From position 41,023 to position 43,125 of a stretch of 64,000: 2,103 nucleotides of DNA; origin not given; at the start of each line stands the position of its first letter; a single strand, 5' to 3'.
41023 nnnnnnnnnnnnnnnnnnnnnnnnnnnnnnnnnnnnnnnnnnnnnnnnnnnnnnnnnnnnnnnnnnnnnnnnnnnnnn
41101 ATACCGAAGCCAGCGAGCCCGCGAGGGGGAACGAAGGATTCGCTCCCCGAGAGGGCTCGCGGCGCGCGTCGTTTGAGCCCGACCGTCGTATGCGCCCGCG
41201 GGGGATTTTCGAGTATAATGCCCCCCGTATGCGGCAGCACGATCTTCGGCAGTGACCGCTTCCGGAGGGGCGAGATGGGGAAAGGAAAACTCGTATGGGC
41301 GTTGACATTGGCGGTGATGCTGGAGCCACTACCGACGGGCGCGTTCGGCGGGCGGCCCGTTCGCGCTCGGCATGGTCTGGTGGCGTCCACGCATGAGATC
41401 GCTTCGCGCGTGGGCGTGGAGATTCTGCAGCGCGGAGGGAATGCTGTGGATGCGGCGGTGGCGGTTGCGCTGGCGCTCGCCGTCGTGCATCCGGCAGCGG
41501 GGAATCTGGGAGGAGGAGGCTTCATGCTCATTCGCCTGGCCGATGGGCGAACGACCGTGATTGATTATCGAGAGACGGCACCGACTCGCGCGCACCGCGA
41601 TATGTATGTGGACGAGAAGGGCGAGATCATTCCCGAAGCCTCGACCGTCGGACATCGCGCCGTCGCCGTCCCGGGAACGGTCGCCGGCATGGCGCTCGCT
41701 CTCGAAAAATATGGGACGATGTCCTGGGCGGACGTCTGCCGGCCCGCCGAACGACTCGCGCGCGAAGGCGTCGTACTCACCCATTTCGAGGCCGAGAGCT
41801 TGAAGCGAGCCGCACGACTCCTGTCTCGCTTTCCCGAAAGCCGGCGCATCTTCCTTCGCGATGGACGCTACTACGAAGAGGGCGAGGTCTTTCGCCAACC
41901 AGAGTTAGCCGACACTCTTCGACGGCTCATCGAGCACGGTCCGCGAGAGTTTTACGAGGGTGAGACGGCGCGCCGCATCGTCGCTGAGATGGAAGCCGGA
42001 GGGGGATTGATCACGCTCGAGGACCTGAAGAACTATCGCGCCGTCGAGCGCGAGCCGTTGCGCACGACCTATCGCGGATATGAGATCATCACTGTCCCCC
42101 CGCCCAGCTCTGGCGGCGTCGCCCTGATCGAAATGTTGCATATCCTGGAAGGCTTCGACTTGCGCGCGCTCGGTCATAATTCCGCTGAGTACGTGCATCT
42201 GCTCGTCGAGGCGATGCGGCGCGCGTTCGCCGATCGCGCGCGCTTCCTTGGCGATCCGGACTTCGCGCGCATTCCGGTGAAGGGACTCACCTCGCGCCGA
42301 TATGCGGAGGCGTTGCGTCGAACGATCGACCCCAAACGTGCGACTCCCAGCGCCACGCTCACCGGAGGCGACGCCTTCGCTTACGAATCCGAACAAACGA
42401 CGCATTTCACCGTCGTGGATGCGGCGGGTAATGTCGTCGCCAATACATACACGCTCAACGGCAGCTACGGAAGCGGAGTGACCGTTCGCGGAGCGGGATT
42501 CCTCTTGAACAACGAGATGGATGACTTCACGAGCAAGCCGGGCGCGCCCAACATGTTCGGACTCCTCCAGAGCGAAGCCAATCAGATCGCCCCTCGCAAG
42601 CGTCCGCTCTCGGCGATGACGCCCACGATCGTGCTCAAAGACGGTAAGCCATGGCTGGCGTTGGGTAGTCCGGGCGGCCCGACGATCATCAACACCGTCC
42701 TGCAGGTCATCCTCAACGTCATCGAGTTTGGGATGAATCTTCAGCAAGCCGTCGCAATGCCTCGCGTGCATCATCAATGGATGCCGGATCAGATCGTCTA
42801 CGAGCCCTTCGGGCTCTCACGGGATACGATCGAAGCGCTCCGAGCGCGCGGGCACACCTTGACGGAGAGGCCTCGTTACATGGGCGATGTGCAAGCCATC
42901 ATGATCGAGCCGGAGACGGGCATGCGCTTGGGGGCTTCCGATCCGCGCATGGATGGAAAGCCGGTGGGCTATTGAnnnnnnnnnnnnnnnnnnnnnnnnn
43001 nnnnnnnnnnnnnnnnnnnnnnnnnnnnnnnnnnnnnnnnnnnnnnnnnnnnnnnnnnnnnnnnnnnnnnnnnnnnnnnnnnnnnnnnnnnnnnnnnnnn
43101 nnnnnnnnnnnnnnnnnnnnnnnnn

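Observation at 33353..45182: MFP-RND efflux pair followed by three co-directional secreted amidohydrolases (M14 peptidase, GGT, penicillin-acylase-family Ntn hydrolase)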

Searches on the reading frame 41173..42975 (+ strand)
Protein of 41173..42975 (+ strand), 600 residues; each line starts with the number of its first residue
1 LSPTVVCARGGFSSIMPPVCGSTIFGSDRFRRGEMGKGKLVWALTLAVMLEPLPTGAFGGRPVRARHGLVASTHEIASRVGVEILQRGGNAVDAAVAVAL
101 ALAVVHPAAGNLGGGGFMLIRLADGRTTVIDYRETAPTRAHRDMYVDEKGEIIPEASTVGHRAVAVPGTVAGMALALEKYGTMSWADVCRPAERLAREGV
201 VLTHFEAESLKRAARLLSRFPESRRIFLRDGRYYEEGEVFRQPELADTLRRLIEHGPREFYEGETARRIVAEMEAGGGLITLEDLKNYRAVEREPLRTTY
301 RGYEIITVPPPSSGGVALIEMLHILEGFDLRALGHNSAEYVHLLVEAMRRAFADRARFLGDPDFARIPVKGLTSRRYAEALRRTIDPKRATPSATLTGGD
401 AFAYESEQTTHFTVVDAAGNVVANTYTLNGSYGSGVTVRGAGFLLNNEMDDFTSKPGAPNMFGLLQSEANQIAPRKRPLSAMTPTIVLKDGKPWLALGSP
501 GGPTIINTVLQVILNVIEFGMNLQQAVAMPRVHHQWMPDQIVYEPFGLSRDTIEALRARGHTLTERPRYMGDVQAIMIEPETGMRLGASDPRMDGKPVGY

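Call 3: search_protein_families(library=pfam, proteins=[window:41173-42975:+])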
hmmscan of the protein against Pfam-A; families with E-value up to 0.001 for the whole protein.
window:41173-42975:+ (600 aa): 1 family
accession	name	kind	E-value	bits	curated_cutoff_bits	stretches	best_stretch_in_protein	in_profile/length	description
PF01019.26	G_glu_transpept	-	1.7e-185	618.2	27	1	83-595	2-512/512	Gamma-glutamyltranspeptidase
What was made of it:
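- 41275..42975 (+): Canonical periplasmic gamma-glutamyltransferase. First gene of the ggt-acylase bicistron. PF01019 scores 618 bits (call 3).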

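Call 7: search_protein_families(library=ncbifam, proteins=[window:41275-42975:+], max_evalue=0.001)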
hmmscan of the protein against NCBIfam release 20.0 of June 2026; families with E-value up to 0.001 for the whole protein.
window:41275-42975:+ (566 aa): 2 families
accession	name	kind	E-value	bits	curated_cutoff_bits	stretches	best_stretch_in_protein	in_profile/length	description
NF007187.0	PRK09615.1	equivalog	2e-193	643.9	990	1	27-559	43-573/581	gamma-glutamyltransferase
TIGR00066.1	g_glut_trans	equivalog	1.1e-182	608.2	357.85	1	34-558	1-518/518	gamma-glutamyltransferase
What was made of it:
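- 41275..42975 (+): TIGR00066 (equivalog) scores 608 bits against a cut-off of 357.85 (call 7).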

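Call 31: find_homologous_proteins(query=window:41275-42975:+, max_evalue=1e-30)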
Query window:41275-42975:+ (566 aa): 8000 proteins with E <= 1e-30 among 8000 candidates; the best 120 are listed.
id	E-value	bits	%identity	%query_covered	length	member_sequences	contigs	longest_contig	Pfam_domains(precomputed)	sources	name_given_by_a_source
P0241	0.0e+0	1186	93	100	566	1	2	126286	PF01019.28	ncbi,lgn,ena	-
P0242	0.0e+0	1174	92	100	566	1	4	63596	PF01019.28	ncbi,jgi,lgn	-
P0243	0.0e+0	1172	92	100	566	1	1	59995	PF01019.28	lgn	-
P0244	0.0e+0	1172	94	98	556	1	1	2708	PF01019.28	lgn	-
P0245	0.0e+0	1156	92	98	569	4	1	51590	PF01019.28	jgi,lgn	jgi:gamma-glutamyltranspeptidase/glutathione hydrolase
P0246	0.0e+0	1148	90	99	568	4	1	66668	PF01019.28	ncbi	-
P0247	0.0e+0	1139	93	96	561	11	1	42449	PF01019.28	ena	-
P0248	0.0e+0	1126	90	98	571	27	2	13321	PF01019.28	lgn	-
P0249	0.0e+0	1112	89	97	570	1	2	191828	PF01019.28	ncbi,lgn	-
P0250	0.0e+0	1025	84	95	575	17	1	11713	PF01019.28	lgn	-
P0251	0.0e+0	1017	82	96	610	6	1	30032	PF01019.28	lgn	-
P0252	1.1e-295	999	77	100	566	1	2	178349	PF01019.28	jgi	jgi:gamma-glutamyltranspeptidase/glutathione hydrolase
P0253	1.2e-274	930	74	99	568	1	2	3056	PF01019.28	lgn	-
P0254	1.5e-274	930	73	99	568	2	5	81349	PF01019.28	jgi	jgi:gamma-glutamyltranspeptidase/glutathione hydrolase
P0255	8.0e-274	927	76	95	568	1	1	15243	PF01019.28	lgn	-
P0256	6.5e-270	914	74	97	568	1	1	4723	PF01019.28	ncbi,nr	ncbi:MAG: gamma-glutamyltransferase [Acidobacteria bacterium]|nr:gamma-glutamyltransferase [Acidobac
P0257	8.7e-268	907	72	98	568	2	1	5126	PF01019.28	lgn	-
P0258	1.5e-265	900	69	100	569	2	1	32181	PF01019.28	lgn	-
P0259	4.8e-265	898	73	95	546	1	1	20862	PF01019.28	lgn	-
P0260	9.9e-265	897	92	77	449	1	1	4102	PF01019.28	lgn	-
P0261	1.8e-263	893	70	98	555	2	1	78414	PF01019.28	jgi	jgi:gamma-glutamyltranspeptidase/glutathione hydrolase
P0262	1.2e-262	890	70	99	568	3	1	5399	PF01019.28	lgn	-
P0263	6.8e-260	881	68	100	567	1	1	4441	PF01019.28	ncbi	-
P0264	4.4e-249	846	68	97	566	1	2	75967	PF01019.28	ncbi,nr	ncbi:MAG: gamma-glutamyltransferase [Blastocatellia bacterium]|nr:gamma-glutamyltransferase [Blastoc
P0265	8.1e-249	845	69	95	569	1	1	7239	PF01019.28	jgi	jgi:gamma-glutamyltranspeptidase/glutathione hydrolase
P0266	3.2e-248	843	69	97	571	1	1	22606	PF01019.28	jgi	-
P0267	9.2e-248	841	68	98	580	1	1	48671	PF01019.28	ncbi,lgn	-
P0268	9.4e-248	841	67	98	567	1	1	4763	PF01019.28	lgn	-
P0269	1.4e-247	841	69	96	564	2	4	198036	PF01019.28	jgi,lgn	jgi:gamma-glutamyltranspeptidase/glutathione hydrolase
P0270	2.9e-247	840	68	95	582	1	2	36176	PF01019.28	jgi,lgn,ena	-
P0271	1.4e-245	834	65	99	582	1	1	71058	PF01019.28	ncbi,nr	ncbi:MAG: gamma-glutamyltransferase [Blastocatellia bacterium]|nr:gamma-glutamyltransferase [Blastoc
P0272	2.1e-245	834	68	95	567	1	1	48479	PF01019.28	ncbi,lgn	ncbi:MAG: gamma-glutamyltransferase [Blastocatellia bacterium]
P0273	1.5e-244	831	70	94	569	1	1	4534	PF01019.28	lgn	-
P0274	1.8e-244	830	67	97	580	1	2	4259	PF01019.28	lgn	-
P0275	2.1e-244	830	66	99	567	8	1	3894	PF01019.28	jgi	jgi:gamma-glutamyltranspeptidase/glutathione hydrolase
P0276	2.2e-244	830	65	94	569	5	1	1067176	PF01019.28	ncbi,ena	-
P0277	3.3e-244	830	65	99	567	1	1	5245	PF01019.28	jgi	jgi:gamma-glutamyltranspeptidase/glutathione hydrolase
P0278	6.9e-244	829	65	99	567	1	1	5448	PF01019.28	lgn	-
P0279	1.2e-243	828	67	96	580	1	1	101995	PF01019.28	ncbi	-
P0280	2.5e-243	827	67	95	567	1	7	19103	PF01019.28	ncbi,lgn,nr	ncbi:MAG TPA: gamma-glutamyltransferase [Blastocatellia bacterium]|nr:gamma-glutamyltransferase [Bla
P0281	2.5e-243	827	66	97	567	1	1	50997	PF01019.28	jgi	jgi:gamma-glutamyltranspeptidase / glutathione hydrolase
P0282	2.8e-243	827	65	97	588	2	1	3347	PF01019.28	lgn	-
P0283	3.5e-243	826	67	95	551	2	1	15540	PF01019.28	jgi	jgi:gamma-glutamyltranspeptidase/glutathione hydrolase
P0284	4.0e-243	826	68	95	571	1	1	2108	PF01019.28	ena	-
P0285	4.4e-243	826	65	99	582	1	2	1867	PF01019.28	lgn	-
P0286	6.6e-243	825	66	99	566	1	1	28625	PF01019.28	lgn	-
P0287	1.1e-242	825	65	100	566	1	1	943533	PF01019.28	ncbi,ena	-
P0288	1.1e-242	825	69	96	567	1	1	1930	PF01019.28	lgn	-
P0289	1.3e-242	824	66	99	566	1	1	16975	PF01019.28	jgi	jgi:gamma-glutamyltranspeptidase/glutathione hydrolase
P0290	1.4e-242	824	66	99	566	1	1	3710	PF01019.28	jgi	jgi:gamma-glutamyltranspeptidase / glutathione hydrolase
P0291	3.4e-242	823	68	95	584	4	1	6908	PF01019.28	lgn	-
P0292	5.2e-242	822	64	99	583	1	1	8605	PF01019.28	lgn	-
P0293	7.9e-242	822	66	96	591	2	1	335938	PF01019.28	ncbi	-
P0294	8.0e-242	822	65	95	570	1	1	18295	PF01019.28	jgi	jgi:gamma-glutamyltranspeptidase / glutathione hydrolase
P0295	8.2e-242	822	66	97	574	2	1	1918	PF01019.28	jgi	jgi:gamma-glutamyltranspeptidase/glutathione hydrolase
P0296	1.1e-241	821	66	99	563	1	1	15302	PF01019.28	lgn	-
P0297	1.3e-241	821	66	95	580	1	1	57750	PF01019.28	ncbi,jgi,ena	-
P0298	1.3e-241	821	64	100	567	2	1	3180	PF01019.28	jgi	jgi:gamma-glutamyltranspeptidase / glutathione hydrolase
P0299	1.7e-241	821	65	99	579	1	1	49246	PF01019.28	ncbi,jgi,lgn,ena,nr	ncbi:MAG TPA: gamma-glutamyltransferase [Blastocatellia bacterium]|nr:gamma-glutamyltransferase [Bla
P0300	1.8e-241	821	65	99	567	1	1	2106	PF01019.28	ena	-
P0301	2.0e-241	820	67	95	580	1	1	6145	PF01019.28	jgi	jgi:gamma-glutamyltranspeptidase/glutathione hydrolase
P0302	2.2e-241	820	67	97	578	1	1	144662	PF01019.28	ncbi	ncbi:MAG: gamma-glutamyltransferase [Armatimonadota bacterium]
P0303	2.4e-241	820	65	99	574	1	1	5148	PF01019.28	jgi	jgi:gamma-glutamyltranspeptidase / glutathione hydrolase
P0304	2.6e-241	820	67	95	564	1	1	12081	PF01019.28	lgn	-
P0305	2.7e-241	820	66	99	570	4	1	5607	PF01019.28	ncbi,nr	ncbi:MAG TPA: gamma-glutamyltransferase [Blastocatellia bacterium]|nr:gamma-glutamyltransferase [Bla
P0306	2.9e-241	820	67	96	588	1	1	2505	PF01019.28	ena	-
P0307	3.1e-241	820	65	99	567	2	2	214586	PF01019.28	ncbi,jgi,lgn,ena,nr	ncbi:MAG TPA: gamma-glutamyltransferase [Blastocatellia bacterium]|nr:gamma-glutamyltransferase [Bla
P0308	3.9e-241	819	65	97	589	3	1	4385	PF01019.28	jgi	-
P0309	4.2e-241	819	64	99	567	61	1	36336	PF01019.28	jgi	jgi:gamma-glutamyltranspeptidase/glutathione hydrolase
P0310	4.4e-241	819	64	99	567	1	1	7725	PF01019.28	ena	-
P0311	4.4e-241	819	65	99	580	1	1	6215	PF01019.28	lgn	-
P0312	5.7e-241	819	66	95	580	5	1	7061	PF01019.28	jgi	jgi:gamma-glutamyltranspeptidase/glutathione hydrolase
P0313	5.9e-241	819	65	97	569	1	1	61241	PF01019.28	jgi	jgi:gamma-glutamyltranspeptidase / glutathione hydrolase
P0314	6.4e-241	819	69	99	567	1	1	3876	PF01019.28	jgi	jgi:gamma-glutamyltranspeptidase/glutathione hydrolase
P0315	6.6e-241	819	65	98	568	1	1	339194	PF01019.28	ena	-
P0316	7.0e-241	819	65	99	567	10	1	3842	PF01019.28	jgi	-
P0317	7.2e-241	819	65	99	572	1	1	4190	PF01019.28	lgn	-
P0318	7.6e-241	819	66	98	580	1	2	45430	PF01019.28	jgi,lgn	jgi:gamma-glutamyltranspeptidase/glutathione hydrolase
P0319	7.9e-241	818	67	97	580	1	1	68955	PF01019.28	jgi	jgi:gamma-glutamyltranspeptidase/glutathione hydrolase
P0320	9.4e-241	818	64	99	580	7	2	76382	PF01019.28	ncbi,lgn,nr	ncbi:MAG: Glutathione hydrolase proenzyme [Acidobacteria bacterium]|nr:Glutathione hydrolase proenzy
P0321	1.2e-240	818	65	99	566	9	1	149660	PF01019.28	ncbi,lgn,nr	ncbi:MAG TPA: gamma-glutamyltransferase [Blastocatellia bacterium]|nr:gamma-glutamyltransferase [Bla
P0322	1.2e-240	818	66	98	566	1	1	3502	PF01019.28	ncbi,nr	ncbi:MAG TPA: gamma-glutamyltransferase [Blastocatellia bacterium]|nr:gamma-glutamyltransferase [Bla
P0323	2.3e-240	817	64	99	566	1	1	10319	PF01019.28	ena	-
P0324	3.5e-240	816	67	95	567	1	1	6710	PF01019.28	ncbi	-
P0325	4.0e-240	816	64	99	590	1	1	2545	PF01019.28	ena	-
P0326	4.5e-240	816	66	98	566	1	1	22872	PF01019.28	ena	-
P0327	4.9e-240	816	63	100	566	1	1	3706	PF01019.28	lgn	-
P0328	5.4e-240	816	64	98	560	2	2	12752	PF01019.28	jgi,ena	-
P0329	5.8e-240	816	66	95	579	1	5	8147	PF01019.28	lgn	-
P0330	5.9e-240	816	64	100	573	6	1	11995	PF01019.28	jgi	jgi:gamma-glutamyltranspeptidase / glutathione hydrolase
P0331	5.9e-240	816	65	95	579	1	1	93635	PF01019.28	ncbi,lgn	ncbi:MAG: gamma-glutamyltransferase [Blastocatellales bacterium]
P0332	6.8e-240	815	65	97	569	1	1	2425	PF01019.28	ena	-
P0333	9.7e-240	815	66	95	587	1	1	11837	PF01019.28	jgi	jgi:gamma-glutamyltranspeptidase / glutathione hydrolase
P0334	1.0e-239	815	65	97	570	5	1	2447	PF01019.28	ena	-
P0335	1.0e-239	815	65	97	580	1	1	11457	PF01019.28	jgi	jgi:gamma-glutamyltranspeptidase/glutathione hydrolase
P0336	1.1e-239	815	65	97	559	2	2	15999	PF01019.28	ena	-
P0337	1.2e-239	815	64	99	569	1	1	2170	PF01019.28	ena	-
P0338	1.4e-239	814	65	99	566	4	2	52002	PF01019.28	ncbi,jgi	jgi:gamma-glutamyltranspeptidase/glutathione hydrolase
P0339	1.5e-239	814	68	95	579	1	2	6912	PF01019.28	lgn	-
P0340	1.6e-239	814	67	95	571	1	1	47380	PF01019.28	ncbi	-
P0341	1.8e-239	814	65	97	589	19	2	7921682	PF01019.28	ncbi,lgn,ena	ncbi:MAG: gamma-glutamyltransferase [Blastocatellia bacterium]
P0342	1.8e-239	814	66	95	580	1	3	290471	PF01019.28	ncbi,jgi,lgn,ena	-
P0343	1.9e-239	814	64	99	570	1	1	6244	PF01019.28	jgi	jgi:gamma-glutamyltranspeptidase / glutathione hydrolase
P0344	2.0e-239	814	64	100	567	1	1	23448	PF01019.28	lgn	-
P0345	2.0e-239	814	64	99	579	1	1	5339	PF01019.28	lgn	-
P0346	2.2e-239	814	63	99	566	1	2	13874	PF01019.28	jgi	jgi:gamma-glutamyltranspeptidase/glutathione hydrolase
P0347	2.6e-239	813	66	95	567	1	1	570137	PF01019.28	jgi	jgi:gamma-glutamyltranspeptidase/glutathione hydrolase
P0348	2.8e-239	813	64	98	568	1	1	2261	PF01019.28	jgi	jgi:gamma-glutamyltranspeptidase/glutathione hydrolase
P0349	3.6e-239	813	66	95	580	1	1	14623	PF01019.28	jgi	jgi:gamma-glutamyltranspeptidase/glutathione hydrolase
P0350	3.9e-239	813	66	95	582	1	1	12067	PF01019.28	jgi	jgi:gamma-glutamyltranspeptidase/glutathione hydrolase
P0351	5.1e-239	812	64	99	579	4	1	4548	PF01019.28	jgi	-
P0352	5.2e-239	812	67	94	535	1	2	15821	PF01019.28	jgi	jgi:gamma-glutamyltranspeptidase/glutathione hydrolase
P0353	6.0e-239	812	65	95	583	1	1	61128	PF01019.28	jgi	jgi:gamma-glutamyltranspeptidase/glutathione hydrolase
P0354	6.6e-239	812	64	99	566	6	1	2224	PF01019.28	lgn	-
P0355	9.0e-239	812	66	95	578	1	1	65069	PF01019.28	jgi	jgi:gamma-glutamyltranspeptidase/glutathione hydrolase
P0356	9.3e-239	812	65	97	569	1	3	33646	PF01019.28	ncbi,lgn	ncbi:MAG: gamma-glutamyltransferase [Acidobacteriota bacterium]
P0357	1.0e-238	811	66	95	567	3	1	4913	PF01019.28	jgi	-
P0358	1.1e-238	811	66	97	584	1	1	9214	PF01019.28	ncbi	ncbi:MAG: gamma-glutamyltransferase [Blastocatellia bacterium]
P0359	1.3e-238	811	62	100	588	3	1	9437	PF01019.28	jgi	jgi:gamma-glutamyltranspeptidase/glutathione hydrolase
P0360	1.4e-238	811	65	96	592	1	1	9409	PF01019.28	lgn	-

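Call 32: find_encoding_contigs(protein=P0252, flank=8000, max_places=2)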
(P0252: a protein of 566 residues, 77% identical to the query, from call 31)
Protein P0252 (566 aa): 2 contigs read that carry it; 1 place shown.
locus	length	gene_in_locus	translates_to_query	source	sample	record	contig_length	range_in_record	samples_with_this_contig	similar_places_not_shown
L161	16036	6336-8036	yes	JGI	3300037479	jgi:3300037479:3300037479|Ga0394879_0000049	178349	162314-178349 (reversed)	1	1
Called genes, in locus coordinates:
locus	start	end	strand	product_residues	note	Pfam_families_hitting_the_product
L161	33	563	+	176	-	PF26618:DUF8196 (weak)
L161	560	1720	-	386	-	PF02786:CPSase_L_D2 (weak), PF08442:ATP-grasp_2, PF13549:ATP-grasp_5 (weak), PF24948:Citrate_synth_N, PF00549:Ligase_CoA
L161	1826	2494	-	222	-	PF12773:DZR (weak), PF13248:Zn_ribbon_3 (weak)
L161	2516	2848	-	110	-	PF07883:Cupin_2 (weak)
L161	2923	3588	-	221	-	PF00702:Hydrolase, PF13419:HAD_2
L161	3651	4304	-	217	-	-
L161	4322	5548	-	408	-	PF00753:Lactamase_B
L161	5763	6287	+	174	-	-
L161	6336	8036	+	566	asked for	PF01019:G_glu_transpept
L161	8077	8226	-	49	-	PF02954:HTH_8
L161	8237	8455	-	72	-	-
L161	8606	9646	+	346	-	PF00710:Asparaginase, PF17763:Asparaginase_C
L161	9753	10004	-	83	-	-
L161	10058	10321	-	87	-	-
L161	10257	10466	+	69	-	-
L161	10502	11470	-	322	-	PF08240:ADH_N, PF00107:ADH_zinc_N, PF13602:ADH_zinc_N_2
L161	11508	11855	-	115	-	PF02452:PemK_toxin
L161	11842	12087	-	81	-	-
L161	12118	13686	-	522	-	PF01546:Peptidase_M20, PF07687:M20_dimer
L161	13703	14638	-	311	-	PF01497:Peripla_BP_2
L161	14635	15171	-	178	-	-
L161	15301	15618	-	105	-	PF07045:DUF1330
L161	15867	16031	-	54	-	PF00589:Phage_integrase (faint)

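Call 33: find_encoding_contigs(protein=P0251, flank=8000, max_places=2)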
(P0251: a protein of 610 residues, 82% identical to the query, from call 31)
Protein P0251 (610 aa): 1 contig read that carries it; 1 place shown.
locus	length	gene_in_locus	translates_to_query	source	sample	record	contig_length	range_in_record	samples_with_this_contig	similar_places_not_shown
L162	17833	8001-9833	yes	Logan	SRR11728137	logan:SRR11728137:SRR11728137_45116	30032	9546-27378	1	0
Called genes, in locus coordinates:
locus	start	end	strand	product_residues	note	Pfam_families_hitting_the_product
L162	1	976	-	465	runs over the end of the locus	-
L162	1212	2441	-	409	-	PF00246:Peptidase_M14, PF13620:CarboxypepD_reg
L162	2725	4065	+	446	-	PF04055:Radical_SAM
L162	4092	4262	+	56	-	-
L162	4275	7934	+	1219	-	PF01364:Peptidase_C25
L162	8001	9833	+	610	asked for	PF01019:G_glu_transpept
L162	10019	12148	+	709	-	PF01804:Penicil_amidase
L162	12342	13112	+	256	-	PF02348:CTP_transf_3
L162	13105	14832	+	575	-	PF06418:CTP_synth_N, PF00117:GATase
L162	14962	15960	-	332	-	PF06267:DUF1028, PF13414:TPR_11 (faint)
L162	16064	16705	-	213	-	PF13489:Methyltransf_23, PF13847:Methyltransf_31, PF01209:Ubie_methyltran (weak), PF08241:Methyltransf_11, PF08242:Methyltransf_12, PF13649:Methyltransf_25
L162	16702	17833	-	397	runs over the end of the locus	PF16983:MFS_MOT1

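Call 34: find_encoding_contigs(protein=P0254, flank=8000, max_places=2)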
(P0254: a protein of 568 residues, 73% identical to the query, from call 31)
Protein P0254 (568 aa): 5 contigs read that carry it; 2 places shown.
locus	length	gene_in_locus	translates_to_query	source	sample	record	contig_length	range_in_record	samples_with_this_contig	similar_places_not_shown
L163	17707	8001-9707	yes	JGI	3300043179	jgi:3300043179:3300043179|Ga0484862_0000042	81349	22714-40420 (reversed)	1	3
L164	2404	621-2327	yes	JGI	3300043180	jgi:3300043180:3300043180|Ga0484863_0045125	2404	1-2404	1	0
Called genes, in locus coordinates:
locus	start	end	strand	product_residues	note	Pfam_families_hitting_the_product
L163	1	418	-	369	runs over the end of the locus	PF01546:Peptidase_M20, PF07687:M20_dimer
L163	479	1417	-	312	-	PF01436:NHL (faint)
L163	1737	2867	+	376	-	PF01266:DAO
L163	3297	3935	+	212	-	-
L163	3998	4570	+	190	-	PF02441:Flavoprotein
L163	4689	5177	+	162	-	PF16267:DUF4920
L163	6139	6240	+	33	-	-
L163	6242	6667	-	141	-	PF01934:HepT-like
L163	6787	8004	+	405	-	PF01411:tRNA-synt_2c, PF07973:tRNA_SAD, PF02272:DHHA1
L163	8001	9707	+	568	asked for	PF01019:G_glu_transpept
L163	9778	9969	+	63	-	-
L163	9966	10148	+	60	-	PF07927:HicA_toxin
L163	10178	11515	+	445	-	PF03209:PUCC (faint), PF07690:MFS_1, PF12832:MFS_1_like (weak), PF00083:Sugar_tr, PF07690:MFS_1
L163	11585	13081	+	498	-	-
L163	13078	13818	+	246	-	PF02463:SMC_N (faint), PF00005:ABC_tran, PF13304:AAA_21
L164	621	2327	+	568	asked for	PF01019:G_glu_transpept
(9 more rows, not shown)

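Call 35: find_encoding_contigs(protein=P0250, flank=8000, max_places=2)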
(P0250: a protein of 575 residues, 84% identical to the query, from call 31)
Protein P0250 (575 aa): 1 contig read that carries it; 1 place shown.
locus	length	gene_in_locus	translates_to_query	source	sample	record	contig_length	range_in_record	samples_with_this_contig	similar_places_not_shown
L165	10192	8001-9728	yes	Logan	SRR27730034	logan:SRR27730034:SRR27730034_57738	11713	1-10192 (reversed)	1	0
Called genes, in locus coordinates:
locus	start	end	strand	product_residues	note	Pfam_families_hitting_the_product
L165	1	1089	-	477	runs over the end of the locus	-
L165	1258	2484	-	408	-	PF00246:Peptidase_M14, PF13620:CarboxypepD_reg (weak)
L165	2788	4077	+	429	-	PF04055:Radical_SAM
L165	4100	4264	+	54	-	-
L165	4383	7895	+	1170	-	PF01364:Peptidase_C25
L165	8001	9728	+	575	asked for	PF01019:G_glu_transpept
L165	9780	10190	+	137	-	?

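Call 36: find_encoding_contigs(protein=P0261, flank=8000, max_places=1)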
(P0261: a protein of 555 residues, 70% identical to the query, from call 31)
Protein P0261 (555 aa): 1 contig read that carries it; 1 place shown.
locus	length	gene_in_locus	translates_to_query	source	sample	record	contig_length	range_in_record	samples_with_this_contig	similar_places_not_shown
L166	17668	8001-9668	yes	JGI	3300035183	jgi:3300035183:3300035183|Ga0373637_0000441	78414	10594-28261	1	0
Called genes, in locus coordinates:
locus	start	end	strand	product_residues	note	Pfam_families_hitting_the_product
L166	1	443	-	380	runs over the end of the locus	PF00108:Thiolase_N, PF22691:Thiolase_C_1 (faint), PF02803:Thiolase_C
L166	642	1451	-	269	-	PF06271:RDD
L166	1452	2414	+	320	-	PF28475:DUF8413, PF01944:SpoIIM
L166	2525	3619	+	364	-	PF01926:MMR_HSR1, PF02421:FeoB_N, PF06071:YchF-GTPase_C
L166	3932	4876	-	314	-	PF02086:MethyltransfD12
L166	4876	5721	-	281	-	PF09233:Endonuc-EcoRV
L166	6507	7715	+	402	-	PF01411:tRNA-synt_2c, PF07973:tRNA_SAD, PF02272:DHHA1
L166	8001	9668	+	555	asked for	PF01019:G_glu_transpept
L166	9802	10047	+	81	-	-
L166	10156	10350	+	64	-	-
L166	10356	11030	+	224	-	PF04264:YceI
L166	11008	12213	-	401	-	PF07690:MFS_1, PF12832:MFS_1_like, PF00083:Sugar_tr, PF05977:MFS_3, PF07690:MFS_1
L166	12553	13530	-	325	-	PF00009:GTP_EFTU (faint), PF01926:MMR_HSR1, PF02421:FeoB_N, PF02824:TGS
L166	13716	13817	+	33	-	-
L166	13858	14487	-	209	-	PF00571:CBS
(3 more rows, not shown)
